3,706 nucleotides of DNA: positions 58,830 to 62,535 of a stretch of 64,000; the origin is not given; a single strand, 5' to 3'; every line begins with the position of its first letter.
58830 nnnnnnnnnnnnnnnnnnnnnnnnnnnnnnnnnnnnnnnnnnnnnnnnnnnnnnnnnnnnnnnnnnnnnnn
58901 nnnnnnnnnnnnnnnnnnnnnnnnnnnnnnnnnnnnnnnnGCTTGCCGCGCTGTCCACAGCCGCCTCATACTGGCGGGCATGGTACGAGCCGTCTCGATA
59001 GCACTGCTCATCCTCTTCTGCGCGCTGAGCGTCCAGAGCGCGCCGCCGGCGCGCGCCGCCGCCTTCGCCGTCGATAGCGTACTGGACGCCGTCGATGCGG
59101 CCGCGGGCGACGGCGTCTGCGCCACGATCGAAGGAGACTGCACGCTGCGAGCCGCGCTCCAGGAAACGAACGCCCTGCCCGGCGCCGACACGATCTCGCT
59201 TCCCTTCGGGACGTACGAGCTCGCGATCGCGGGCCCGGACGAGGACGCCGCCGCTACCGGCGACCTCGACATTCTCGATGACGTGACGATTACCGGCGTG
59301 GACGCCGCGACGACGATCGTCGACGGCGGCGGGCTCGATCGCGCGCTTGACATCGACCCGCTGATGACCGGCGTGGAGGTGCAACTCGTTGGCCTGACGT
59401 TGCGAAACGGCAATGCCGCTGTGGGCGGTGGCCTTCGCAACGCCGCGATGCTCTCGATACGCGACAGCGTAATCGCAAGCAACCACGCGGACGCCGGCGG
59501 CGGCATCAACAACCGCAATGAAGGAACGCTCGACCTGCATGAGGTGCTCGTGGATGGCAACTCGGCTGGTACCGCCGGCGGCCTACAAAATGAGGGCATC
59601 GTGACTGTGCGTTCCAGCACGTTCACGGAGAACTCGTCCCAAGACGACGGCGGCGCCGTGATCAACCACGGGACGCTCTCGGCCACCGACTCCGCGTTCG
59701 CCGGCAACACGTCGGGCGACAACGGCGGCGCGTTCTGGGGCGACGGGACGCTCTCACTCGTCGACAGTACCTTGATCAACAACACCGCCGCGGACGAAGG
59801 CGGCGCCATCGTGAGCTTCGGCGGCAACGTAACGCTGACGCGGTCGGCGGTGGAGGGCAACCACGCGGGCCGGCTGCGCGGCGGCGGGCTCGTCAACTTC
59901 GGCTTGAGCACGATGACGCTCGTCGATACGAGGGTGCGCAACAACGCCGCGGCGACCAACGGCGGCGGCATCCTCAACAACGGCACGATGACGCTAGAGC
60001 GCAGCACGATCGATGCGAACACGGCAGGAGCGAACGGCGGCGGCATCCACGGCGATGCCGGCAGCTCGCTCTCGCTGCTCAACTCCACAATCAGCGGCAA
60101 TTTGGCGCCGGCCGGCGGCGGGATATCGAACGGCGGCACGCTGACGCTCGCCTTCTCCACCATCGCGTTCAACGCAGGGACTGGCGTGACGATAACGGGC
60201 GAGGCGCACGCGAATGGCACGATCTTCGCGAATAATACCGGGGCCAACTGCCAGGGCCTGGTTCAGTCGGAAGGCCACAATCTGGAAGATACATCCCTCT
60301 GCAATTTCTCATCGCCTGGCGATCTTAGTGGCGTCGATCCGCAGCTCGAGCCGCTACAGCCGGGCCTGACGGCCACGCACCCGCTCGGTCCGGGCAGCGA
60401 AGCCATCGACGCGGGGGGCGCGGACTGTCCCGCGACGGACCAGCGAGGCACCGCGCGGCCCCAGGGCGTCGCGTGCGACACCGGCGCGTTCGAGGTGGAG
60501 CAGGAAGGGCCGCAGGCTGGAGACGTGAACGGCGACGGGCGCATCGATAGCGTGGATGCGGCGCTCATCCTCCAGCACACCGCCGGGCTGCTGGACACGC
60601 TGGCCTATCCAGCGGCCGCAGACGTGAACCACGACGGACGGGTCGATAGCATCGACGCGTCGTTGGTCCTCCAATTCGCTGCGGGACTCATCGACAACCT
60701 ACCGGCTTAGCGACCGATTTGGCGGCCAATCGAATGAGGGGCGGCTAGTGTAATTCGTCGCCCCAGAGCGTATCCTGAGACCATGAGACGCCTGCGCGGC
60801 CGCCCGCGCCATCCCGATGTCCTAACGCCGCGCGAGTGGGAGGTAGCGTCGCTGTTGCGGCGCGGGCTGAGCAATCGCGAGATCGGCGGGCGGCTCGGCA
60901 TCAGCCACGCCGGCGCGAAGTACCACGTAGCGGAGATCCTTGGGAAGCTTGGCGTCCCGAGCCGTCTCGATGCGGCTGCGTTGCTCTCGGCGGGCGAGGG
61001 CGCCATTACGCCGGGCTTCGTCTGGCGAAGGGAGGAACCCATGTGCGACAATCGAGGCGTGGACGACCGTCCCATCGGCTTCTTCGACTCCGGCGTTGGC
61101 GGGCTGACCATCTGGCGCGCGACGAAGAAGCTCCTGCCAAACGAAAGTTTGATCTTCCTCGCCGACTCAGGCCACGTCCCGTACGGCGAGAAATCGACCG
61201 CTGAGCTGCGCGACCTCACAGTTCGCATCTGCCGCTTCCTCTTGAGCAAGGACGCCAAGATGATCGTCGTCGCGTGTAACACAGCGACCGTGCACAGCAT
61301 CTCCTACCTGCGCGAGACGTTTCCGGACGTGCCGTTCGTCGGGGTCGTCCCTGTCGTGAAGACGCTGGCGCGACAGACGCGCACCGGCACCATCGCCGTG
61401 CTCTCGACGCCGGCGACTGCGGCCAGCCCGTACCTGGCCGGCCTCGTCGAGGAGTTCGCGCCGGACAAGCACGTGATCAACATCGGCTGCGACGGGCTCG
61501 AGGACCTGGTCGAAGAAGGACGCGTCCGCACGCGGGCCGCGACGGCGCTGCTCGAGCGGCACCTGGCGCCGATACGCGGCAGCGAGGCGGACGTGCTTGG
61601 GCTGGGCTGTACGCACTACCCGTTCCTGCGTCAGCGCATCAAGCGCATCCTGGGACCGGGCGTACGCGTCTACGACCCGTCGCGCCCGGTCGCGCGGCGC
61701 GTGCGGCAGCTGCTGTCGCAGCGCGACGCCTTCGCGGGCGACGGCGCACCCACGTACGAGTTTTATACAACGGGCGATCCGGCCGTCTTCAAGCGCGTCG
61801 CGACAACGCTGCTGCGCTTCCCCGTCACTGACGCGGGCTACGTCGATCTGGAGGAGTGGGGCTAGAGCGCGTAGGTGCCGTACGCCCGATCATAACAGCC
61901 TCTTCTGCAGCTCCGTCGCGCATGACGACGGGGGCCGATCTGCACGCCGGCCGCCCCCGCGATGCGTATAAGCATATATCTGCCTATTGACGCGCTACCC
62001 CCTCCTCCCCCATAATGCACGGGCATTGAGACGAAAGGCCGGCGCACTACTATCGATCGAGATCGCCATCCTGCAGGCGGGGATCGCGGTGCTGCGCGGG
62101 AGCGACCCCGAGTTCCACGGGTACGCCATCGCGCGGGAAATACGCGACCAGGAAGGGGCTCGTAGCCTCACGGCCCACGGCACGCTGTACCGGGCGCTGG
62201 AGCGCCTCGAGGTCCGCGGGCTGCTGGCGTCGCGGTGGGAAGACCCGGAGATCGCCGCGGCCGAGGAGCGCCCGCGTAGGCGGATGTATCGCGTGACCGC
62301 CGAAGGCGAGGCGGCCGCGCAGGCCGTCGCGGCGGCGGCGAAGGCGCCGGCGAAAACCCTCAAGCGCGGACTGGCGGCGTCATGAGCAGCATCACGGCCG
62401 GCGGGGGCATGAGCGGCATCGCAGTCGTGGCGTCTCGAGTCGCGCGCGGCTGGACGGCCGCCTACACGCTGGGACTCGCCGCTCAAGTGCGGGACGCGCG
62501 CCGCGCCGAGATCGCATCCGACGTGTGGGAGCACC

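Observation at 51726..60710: Seven-gene array of secreted repeat-fold proteins, every one tagged with a dockerin-like module, with no cohesin or enzyme partner in sight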

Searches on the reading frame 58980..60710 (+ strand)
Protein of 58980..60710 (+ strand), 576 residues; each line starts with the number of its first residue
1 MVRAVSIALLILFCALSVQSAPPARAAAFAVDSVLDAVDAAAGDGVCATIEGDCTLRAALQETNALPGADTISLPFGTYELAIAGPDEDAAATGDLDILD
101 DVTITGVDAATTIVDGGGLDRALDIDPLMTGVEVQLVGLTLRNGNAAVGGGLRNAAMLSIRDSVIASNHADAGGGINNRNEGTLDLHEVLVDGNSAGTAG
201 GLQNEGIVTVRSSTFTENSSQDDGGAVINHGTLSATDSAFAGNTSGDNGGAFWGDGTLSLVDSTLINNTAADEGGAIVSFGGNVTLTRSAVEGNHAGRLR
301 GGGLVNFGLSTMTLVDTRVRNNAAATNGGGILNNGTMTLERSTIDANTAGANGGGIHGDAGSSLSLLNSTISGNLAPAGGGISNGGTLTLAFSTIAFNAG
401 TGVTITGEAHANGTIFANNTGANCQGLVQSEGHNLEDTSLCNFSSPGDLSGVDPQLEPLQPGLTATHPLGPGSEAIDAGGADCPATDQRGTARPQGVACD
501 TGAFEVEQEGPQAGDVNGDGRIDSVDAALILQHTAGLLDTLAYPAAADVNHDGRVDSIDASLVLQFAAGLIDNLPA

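Call 3: search_protein_families(library=pfam, proteins=[window:58980-60710:+], max_evalue=0.01)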
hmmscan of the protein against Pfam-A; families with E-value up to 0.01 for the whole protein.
window:58980-60710:+ (576 aa): 3 families
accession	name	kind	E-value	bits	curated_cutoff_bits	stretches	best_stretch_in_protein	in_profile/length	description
PF00404.24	Dockerin_1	-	1.6e-13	51.1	22.9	1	513-563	1-52/57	Dockerin type I domain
PF13202.12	EF-hand_5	-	0.0032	17.3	25.9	0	513-523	7-17/25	EF hand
PF02415.23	Chlam_PMP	-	0.0046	17.5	20.6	0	262-278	1-17/19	Chlamydia polymorphic membrane protein (Chlamydia_PMP) repeat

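Call 4: search_protein_families(library=ncbifam, proteins=[window:58980-60710:+], max_evalue=0.01)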
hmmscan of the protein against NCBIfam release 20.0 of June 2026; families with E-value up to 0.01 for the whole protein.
window:58980-60710:+ (576 aa): 2 families
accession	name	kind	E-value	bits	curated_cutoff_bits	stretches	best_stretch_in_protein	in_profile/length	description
NF041518.1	choice_anch_Q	domain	8.9e-20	70.7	25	1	453-507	1-58/58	choice-of-anchor Q domain-containing protein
NF049990.1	CellobisidaseCelK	equivalog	6.8e-07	27.8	1700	1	504-573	820-888/889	cellulose 1,4-beta-cellobiosidase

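Call 11: find_related_loci(query=window:58980-60710:+, collection=genome_contigs, flank=10000)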
Query window:58980-60710:+ (576 aa) in genome_contigs; peptide patterns used: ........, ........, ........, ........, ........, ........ (x = any residue, [..] = any of these).
79 stretches matched a pattern; 2 encode a relative of the query (tblastn E <= 1e-3); 2 distinct loci.
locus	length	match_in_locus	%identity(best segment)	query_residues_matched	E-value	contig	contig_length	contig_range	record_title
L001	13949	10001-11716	53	24-575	4e-155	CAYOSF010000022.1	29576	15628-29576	MAG TPA_asm: uncultured Dehalococcoidia bacterium isolate SRP323688_co1_41 genome assembly, contig: NODE_2772_length_295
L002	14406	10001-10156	56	27-74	9e-11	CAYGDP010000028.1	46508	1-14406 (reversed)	MAG TPA_asm: uncultured Verrucomicrobiota bacterium isolate ERP113451_co3_44 genome assembly, contig: NODE_372_length_46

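Call 14: find_encoding_contigs(protein=window:58980-60710:+, flank=10000, max_places=5)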
Protein window:58980-60710:+ (576 aa): 1 contig read that carries it; 1 place shown.
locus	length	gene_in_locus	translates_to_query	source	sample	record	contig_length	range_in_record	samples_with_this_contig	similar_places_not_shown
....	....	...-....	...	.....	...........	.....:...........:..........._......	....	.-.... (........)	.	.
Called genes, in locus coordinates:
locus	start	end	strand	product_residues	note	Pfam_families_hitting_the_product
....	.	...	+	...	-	?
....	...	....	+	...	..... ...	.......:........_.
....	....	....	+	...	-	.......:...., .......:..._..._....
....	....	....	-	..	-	?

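Call 44: find_homologous_proteins(query=window:58980-60710:+, max_evalue=0.00001)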
Query window:58980-60710:+ (576 aa): 2245 proteins with E <= 0.00001 among 8000 candidates; the best 120 are listed.
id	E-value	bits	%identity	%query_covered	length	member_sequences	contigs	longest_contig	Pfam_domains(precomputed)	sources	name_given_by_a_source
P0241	0.0e+0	1216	100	100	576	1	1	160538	PF00404.25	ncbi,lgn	ncbi:MAG: choice-of-anchor Q domain-containing protein [Dehalococcoidia bacterium]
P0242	8.9e-159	548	55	99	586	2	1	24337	PF00404.25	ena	-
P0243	4.9e-156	539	53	99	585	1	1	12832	PF00404.25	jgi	-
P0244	1.2e-133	465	40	83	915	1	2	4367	-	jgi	jgi:CSLREA domain-containing protein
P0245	2.5e-129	451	40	87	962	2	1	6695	-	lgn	-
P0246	1.9e-127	444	39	84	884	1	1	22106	PF13229.13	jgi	jgi:CSLREA domain-containing protein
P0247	3.0e-122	427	37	84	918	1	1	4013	PF13229.13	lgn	-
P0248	4.3e-121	423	48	96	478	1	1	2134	PF00404.25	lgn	-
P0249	4.5e-121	423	37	83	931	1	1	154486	-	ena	-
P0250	2.5e-116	408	35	88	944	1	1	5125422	PF00353.26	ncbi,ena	-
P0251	1.5e-115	405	38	84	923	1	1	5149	-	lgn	-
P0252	7.7e-113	396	40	83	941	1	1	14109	-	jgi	jgi:CSLREA domain-containing protein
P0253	2.5e-109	385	47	100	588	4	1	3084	PF00404.25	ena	-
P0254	1.3e-107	379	47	99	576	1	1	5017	PF00404.25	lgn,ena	-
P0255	1.4e-98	349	41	65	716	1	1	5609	PF00404.25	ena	-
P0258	4.3e-96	341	39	96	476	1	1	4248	PF00404.25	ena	-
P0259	7.2e-95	337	38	69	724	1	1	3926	PF00404.25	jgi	jgi:CSLREA domain-containing protein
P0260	8.0e-94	333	39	59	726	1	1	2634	PF00404.25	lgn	-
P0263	3.0e-90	322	41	56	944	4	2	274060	PF13229.13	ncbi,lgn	-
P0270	2.1e-79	286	36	98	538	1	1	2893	PF00404.25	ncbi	-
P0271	4.5e-79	285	41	97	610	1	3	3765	PF00404.25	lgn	-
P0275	5.3e-77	278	41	63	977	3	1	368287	PF11617.14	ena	-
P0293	4.9e-72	261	39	79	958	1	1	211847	PF13229.13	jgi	jgi:CSLREA domain-containing protein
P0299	1.2e-70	257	34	68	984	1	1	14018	PF00395.26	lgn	-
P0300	1.2e-70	257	34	85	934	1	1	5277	PF13229.13,PF02415.24,PF00395.26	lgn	-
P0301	1.5e-70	257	39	99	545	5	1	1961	PF00404.25,PF02415.24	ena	-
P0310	9.4e-69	251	36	87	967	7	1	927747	-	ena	-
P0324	4.6e-67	245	39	88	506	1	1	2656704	-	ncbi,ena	-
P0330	8.6e-67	244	38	96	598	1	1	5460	PF00404.25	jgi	jgi:CSLREA domain-containing protein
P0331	8.7e-67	244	32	74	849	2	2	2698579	PF02415.24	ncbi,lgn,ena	-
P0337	4.5e-66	242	34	98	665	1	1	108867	PF00404.25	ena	-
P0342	2.5e-65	239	39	90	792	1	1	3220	PF00404.25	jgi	jgi:CSLREA domain-containing protein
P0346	1.4e-64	237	35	96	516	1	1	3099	PF00404.25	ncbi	-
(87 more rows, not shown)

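Call 46: search_protein_families(library=ncbifam, proteins=[P0250, P0249, P0263, P0275, P0293, P0310, P0324, P0331, P0299, P0300], max_evalue=0.001)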
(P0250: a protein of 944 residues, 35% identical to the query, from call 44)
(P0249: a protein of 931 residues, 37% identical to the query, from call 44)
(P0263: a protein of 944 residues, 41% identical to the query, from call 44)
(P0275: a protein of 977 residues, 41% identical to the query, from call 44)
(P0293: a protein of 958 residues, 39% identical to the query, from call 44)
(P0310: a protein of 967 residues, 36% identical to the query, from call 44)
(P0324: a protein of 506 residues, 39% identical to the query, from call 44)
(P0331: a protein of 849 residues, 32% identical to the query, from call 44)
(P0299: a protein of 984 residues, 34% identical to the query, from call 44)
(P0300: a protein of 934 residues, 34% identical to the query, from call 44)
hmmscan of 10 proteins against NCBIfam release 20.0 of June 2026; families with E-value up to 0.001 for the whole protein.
P0250 (944 aa): 7 families
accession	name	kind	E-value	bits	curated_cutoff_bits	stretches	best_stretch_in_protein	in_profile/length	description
NF041518.1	choice_anch_Q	domain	8.6e-52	173.2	25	2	378-435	1-58/58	choice-of-anchor Q domain-containing protein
NF033943.0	RTX_toxin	subfamily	3.8e-14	51.9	1000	1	839-935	683-779/930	RTX family hemolysin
NF033203.1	entero_EhxA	exception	1e-11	43.8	2000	1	846-934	723-810/997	enterohemolysin EhxA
NF035945.1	Zn_serralysin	subfamily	2.3e-10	40.2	500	2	846-894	322-370/462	serralysin family metalloprotease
TIGR04214.1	CSLREA_Nterm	domain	1.5e-08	34.3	25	2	37-72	1-27/27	CSLREA domain-containing protein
NF050046.1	PueAB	exception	4e-06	25.5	670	1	846-891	372-417/616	polyurethane esterase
NF053766.1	ZapA_metallo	exception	0.00017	20.8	940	0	883-934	334-384/483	ZapA family metalloprotease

P0249 (931 aa): 2 families
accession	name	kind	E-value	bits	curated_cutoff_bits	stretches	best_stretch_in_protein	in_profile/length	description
NF041518.1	choice_anch_Q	domain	1.9e-50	168.9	25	2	873-929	1-57/58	choice-of-anchor Q domain-containing protein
TIGR04214.1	CSLREA_Nterm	domain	1.3e-10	41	25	2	421-456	2-27/27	CSLREA domain-containing protein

P0263 (944 aa): 3 families
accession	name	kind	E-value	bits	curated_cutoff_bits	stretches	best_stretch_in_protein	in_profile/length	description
NF041518.1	choice_anch_Q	domain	9.2e-38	128.3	25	2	821-883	1-57/58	choice-of-anchor Q domain-containing protein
TIGR04214.1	CSLREA_Nterm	domain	5.5e-12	45.3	25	2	456-496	1-27/27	CSLREA domain-containing protein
TIGR04212.1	GlyGly_RbtA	equivalog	0.0005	18.5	295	0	118-342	107-319/605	rhombotarget A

P0275 (977 aa): 1 family
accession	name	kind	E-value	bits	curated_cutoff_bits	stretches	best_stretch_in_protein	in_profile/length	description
NF041518.1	choice_anch_Q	domain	3.3e-25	88.1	25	1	635-690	1-58/58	choice-of-anchor Q domain-containing protein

P0293 (958 aa): 3 families
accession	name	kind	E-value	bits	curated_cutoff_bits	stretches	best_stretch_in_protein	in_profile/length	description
NF041518.1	choice_anch_Q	domain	1.3e-47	159.8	25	2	790-847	1-57/58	choice-of-anchor Q domain-containing protein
TIGR04214.1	CSLREA_Nterm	domain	1.4e-16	60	25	2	410-435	1-27/27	CSLREA domain-containing protein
TIGR04212.1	GlyGly_RbtA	equivalog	5.6e-09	34.8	295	1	26-67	9-50/605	rhombotarget A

P0310 (967 aa): 2 families
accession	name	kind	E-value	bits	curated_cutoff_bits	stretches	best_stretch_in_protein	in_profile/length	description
NF041518.1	choice_anch_Q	domain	6.5e-22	77.5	25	1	568-623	1-58/58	choice-of-anchor Q domain-containing protein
TIGR04214.1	CSLREA_Nterm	domain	6.4e-06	25.9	25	1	16-65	1-27/27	CSLREA domain-containing protein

P0324 (506 aa): 3 families
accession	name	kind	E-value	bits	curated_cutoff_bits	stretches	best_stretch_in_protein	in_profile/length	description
NF041518.1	choice_anch_Q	domain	1e-28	99.3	25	1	392-449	1-57/58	choice-of-anchor Q domain-containing protein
TIGR04214.1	CSLREA_Nterm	domain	3.6e-05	23.5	25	1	36-70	2-27/27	CSLREA domain-containing protein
TIGR04247.1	NosD_copper_fam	subfamily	4.1e-05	22.3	300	1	100-162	23-82/377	nitrous oxide reductase family maturation protein NosD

P0331 (849 aa): 2 families
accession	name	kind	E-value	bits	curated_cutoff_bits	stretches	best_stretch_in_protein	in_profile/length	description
NF041518.1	choice_anch_Q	domain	5.7e-17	61.7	25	1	740-802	1-57/58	choice-of-anchor Q domain-containing protein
TIGR04214.1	CSLREA_Nterm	domain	4.4e-06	26.5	25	1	25-52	1-27/27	CSLREA domain-containing protein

P0299 (984 aa): 3 families
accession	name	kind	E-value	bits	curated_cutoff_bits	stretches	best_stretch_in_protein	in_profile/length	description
NF041518.1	choice_anch_Q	domain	6.4e-23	80.8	25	1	673-734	1-56/58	choice-of-anchor Q domain-containing protein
TIGR04212.1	GlyGly_RbtA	equivalog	1.9e-08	33.1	295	1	270-366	140-244/605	rhombotarget A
TIGR04214.1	CSLREA_Nterm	domain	6e-07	29.2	25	1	32-67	1-27/27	CSLREA domain-containing protein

P0300 (934 aa): 4 families
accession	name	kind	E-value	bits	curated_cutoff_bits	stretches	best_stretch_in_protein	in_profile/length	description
NF041518.1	choice_anch_Q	domain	9.1e-27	93.1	25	1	644-707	1-58/58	choice-of-anchor Q domain-containing protein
TIGR04212.1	GlyGly_RbtA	equivalog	1e-06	27.3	295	0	555-605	147-198/605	rhombotarget A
TIGR04214.1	CSLREA_Nterm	domain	2e-06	27.5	25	1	63-97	2-27/27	CSLREA domain-containing protein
TIGR01376.1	POMP_repeat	repeat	2.9e-05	23.7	15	0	197-219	5-27/28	polymorphic outer membrane protein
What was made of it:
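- On Choice-of-anchor Q (NF041518) / CSLREA proteins: Relatives do hit TIGR04214 (call 46).
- Closest known: Rhombotarget A. Same: Relatives hit CSLREA_Nterm and GlyGly_RbtA weakly (call 46).
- At least one, P0250, continues into RTX-type repeats after it (call 46). P0299 and P0300 carry a precomputed SLH hit, with about 230-250 residues following the choice-of-anchor-Q domain (calls 44, 46).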

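Call 59: predict_structure(alignment_id=A3)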
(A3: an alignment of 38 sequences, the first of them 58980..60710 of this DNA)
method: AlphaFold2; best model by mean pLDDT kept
length: 576 residues; sequences in the alignment: 38
mean_pLDDT: 92.6   pTM: 0.84
mean pLDDT of the five models: 92.6, 91.4, 91.1, 90.2, 90.0
residues with pLDDT >= 90: 463; 70-90: 77; 50-70: 34; < 50: 2
segments of 3 or more residues with pLDDT < 50: none
pLDDT, mean of each block of 10 residues (from residue 1): 74 67 83 95 94 96 93 98 69 75 98 94 84 96 96 97 98 97 97 98 98 99 98 99 98 98 98 97 97 98 97 98 98 98 98 98 97 96 98 97 98 97 97 95 95 93 84 89 83 71 71 87 95 96 93 95 93 79
secondary structure, 60 per line:
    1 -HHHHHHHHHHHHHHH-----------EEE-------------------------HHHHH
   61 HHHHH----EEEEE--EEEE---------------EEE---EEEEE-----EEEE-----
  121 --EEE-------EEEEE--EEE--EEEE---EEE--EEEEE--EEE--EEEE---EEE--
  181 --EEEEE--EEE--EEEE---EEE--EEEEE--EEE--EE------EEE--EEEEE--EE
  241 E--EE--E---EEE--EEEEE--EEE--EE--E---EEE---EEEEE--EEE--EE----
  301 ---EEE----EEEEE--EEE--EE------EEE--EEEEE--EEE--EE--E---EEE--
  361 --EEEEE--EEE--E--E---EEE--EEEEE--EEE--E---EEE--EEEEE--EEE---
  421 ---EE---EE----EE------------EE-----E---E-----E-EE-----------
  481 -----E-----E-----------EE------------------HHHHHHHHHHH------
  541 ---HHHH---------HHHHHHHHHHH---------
elements in order: H2-16 E28-30 H56-65 E70-74 E77-80 E96-98 E102-106 E112-115 E123-125 E133-137 E140-142 E145-148 E152-154 E157-161 E164-166 E169-172 E176-178 E183-187 E190-192 E195-198 E202-204 E207-211 E214-216 E227-229 E232-236 E239-241 E252-254 E257-261 E264-266 E277-279 E283-287 E290-292 E304-306 E311-315 E318-320 E331-333 E336-340 E343-345 E356-358 E363-367 E370-372 E382-384 E387-391 E394-396 E403-405 E408-412 E415-417 H524-534 H544-547 H557-567
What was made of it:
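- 58980..60710 (+): g7: signal peptide, CSLREA-type N-terminal motif (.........), right-handed parallel beta-helix, choice-of-anchor Q domain (aa 453-507), dockerin (NCBI MEX2158773.1). AlphaFold2 model has pLDDT 92.6 (call 59).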

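Call 63: fold_search(model_id=the predicted structure, library=pdb)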
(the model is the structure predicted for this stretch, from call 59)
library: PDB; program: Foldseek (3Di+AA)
matches with E <= 10: 326; with E <= 0.001: 10
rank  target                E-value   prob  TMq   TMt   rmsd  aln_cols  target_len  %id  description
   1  9cdv_A                9.1e-06  1.00  0.32  0.40  13.1       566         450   15  Crystal Structure of Rhombotarget A (released 2025-07-02)
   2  9cdv_B                1.5e-05  1.00  0.29  0.37  12.3       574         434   15  Crystal Structure of Rhombotarget A (released 2025-07-02)
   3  9cdu_C                2.8e-05  1.00  0.30  0.39  11.6       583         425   15  Crystal Structure of Rhombotarget A-peptide Complex (released 2025-07-02)
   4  9cdu_A                1.2e-04  1.00  0.30  0.37  12.0       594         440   15  Crystal Structure of Rhombotarget A-peptide Complex (released 2025-07-02)
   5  1ru4                  1.2e-04  1.00  0.22  0.28  14.1       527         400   13  Crystal structure of pectate lyase Pel9A (released 2004-04-13)
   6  2pyh_A                1.3e-04  1.00  0.28  0.39  10.2       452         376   14  Azotobacter vinelandii Mannuronan C-5 epimerase AlgE4 A-module complexed with mannuronan trisaccharide (released 2008-05-27)
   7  5lw3                  1.8e-04  1.00  0.31  0.43   8.8       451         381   13  Azotobacter vinelandii Mannuronan C-5 epimerase AlgE6 A-module (released 2017-10-25)
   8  2pyh_B                2.5e-04  1.00  0.35  0.50   7.4       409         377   14  Azotobacter vinelandii Mannuronan C-5 epimerase AlgE4 A-module complexed with mannuronan trisaccharide (released 2008-05-27)
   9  2pyg_B                2.7e-04  1.00  0.31  0.44   9.2       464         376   13  Azotobacter vinelandii Mannuronan C-5 epimerase AlgE4 A-module (released 2008-05-27)
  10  2pyg_A                2.7e-04  1.00  0.24  0.32  12.0       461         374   15  Azotobacter vinelandii Mannuronan C-5 epimerase AlgE4 A-module (released 2008-05-27)
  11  8ja4                  1.1e-03  0.96  0.21  0.24  12.8       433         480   15  Structure of the alginate epimerase/lyase (released 2024-05-08)
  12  5w6f_A                1.4e-03  1.00  0.29  0.28   8.9       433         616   12  Crystal structure of Bacteriophage CBA120 tailspike protein 3 (TSP3, orf212) (released 2018-10-24)
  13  5gqc_A                2.3e-03  1.00  0.38  0.37  12.2       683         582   12  Crystal structure of lacto-N-biosidase LnbX from Bifidobacterium longum subsp. longum, ligand-free form (released 2017-04-19)
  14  5gqc_D                2.3e-03  1.00  0.33  0.33  11.0       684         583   12  Crystal structure of lacto-N-biosidase LnbX from Bifidobacterium longum subsp. longum, ligand-free form (released 2017-04-19)
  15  6g0x_A                2.9e-03  0.94  0.26  0.26  12.7       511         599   12  TAILSPIKE PROTEIN OF E. COLI BACTERIOPHAGE HK620 IN COMPLEX WITH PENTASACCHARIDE (released 2018-04-04)
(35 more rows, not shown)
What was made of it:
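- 58980..60710 (+): Foldseek top hit is Rhombotarget A 9cdv, E 9e-6 (call 63).
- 60519..60707 (+): g7 dockerin module (aa 514-576). It is the only one without the Cys pair. The model segment matches dockerins 4uyp_B, 4fl4_G and 4fl4_A with TMt 0.82-0.85, rmsd 1.3-1.6, 36-37% identity (call 63).
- On Dockerin type I (Pfam PF00404): The C-terminus of the g7 model matches 4uyp_B, 4fl4_G and 4fl4_A with TMt 0.82-0.85 and rmsd 1.3-1.6 A over 67 residues (call 63).
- Closest known: Rhombotarget A. Same: g7's body is the same module: choice_anch_Q at 70.7 bits (call 4) and best Foldseek hit 9cdv (call 63).
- The g7 model's C-terminus superposes on cellulosomal dockerins at rmsd 1.3-1.6 A (call 63). 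g7's fold neighbours include pectate lyase, mannuronan epimerases and PL6 lyases (call 63).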

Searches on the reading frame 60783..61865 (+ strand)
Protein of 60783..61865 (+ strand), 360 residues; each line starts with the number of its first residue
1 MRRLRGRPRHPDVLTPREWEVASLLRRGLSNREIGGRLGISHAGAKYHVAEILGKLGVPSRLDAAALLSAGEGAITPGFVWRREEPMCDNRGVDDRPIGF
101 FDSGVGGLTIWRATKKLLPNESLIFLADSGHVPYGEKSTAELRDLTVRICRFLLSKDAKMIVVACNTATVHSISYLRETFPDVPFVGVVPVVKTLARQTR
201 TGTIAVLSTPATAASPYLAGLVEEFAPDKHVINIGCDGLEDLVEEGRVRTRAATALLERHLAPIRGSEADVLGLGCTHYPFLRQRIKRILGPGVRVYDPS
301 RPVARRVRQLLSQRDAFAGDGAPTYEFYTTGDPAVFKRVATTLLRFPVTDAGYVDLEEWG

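Call 7: search_protein_families(library=pfam, proteins=[window:60783-61865:+], max_evalue=0.001)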
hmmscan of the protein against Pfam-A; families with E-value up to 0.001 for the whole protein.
window:60783-61865:+ (360 aa): 2 families
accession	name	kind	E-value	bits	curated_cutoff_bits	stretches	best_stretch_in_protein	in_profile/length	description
PF01177.27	Asp_Glu_race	-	1.4e-16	61.3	31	1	112-301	18-205/211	Asp/Glu/Hydantoin racemase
PF00196.25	GerE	-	2.8e-13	49.7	23.5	1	12-66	1-55/57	Bacterial regulatory proteins, luxR family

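Call 48: find_encoding_contigs(protein=window:60783-61865:+, flank=10000, max_places=4)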
Protein window:60783-61865:+ (360 aa): 1 contig read that carries it; 1 place shown.
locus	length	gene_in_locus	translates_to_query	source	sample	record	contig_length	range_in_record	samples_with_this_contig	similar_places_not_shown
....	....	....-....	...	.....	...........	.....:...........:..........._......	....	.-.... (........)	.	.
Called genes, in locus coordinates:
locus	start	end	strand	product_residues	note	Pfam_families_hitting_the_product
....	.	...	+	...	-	?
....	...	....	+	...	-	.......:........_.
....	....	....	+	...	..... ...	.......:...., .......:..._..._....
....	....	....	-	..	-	?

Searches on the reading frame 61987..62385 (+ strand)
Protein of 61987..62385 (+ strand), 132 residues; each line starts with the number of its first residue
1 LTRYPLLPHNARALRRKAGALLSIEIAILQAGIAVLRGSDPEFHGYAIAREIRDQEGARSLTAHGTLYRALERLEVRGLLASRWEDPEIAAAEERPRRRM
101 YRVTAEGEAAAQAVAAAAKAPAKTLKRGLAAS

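Call 7: search_protein_families(library=pfam, proteins=[window:61987-62385:+], max_evalue=0.001)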
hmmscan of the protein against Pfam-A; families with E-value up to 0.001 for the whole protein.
window:61987-62385:+ (132 aa): 1 family
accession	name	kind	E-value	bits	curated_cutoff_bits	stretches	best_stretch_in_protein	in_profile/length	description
PF03551.20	PadR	-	5.9e-14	52.3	27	1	41-112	8-74/75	Transcriptional regulator PadR-like family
